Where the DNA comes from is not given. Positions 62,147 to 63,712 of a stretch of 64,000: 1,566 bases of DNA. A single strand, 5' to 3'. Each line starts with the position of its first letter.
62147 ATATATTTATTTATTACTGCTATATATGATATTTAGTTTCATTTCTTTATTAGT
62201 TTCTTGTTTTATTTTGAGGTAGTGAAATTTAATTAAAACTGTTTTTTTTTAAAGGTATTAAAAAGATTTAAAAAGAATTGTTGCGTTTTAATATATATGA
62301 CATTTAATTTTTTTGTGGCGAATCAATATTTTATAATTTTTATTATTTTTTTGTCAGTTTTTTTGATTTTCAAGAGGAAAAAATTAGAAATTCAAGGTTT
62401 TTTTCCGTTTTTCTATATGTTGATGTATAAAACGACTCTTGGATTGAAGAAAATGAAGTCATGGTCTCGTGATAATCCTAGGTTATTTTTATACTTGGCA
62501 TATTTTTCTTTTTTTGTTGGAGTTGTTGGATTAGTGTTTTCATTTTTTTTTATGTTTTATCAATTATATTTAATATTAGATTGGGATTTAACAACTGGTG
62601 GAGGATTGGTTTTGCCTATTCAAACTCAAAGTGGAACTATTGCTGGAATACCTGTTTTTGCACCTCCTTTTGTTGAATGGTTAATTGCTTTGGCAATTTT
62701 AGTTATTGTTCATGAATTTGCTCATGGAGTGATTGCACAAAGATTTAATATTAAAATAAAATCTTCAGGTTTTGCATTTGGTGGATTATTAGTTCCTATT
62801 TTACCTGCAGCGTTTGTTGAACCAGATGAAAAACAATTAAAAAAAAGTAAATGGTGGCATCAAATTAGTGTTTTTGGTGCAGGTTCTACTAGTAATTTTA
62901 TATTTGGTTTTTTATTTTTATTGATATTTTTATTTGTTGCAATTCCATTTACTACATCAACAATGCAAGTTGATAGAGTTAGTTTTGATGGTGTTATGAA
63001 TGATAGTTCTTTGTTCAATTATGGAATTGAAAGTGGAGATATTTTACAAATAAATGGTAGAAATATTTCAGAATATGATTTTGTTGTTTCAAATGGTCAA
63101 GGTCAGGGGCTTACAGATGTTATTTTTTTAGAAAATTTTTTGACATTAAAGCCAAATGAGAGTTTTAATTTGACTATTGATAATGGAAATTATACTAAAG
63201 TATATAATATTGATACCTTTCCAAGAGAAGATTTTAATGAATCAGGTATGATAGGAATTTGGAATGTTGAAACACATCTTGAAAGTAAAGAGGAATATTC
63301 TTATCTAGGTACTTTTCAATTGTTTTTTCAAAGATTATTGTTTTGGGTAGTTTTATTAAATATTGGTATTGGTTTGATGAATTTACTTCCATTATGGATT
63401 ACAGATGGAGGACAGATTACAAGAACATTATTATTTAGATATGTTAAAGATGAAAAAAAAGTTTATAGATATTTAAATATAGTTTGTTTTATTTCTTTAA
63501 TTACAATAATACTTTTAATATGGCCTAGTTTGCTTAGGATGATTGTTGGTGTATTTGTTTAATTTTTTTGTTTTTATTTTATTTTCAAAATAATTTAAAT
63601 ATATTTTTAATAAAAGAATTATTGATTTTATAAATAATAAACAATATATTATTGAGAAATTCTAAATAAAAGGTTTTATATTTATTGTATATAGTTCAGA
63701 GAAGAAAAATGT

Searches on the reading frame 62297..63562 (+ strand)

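Call 29: search_protein_families(library=pfam, proteins=[window:62297-63562:+], max_evalue=0.00001)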
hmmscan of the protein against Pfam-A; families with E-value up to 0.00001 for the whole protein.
window:62297-63562:+ (421 aa): 1 family
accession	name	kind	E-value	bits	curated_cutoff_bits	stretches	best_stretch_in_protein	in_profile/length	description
PF02163.28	Peptidase_M50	-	2.5e-25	89.6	27.2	1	129-404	3-218/221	Peptidase family M50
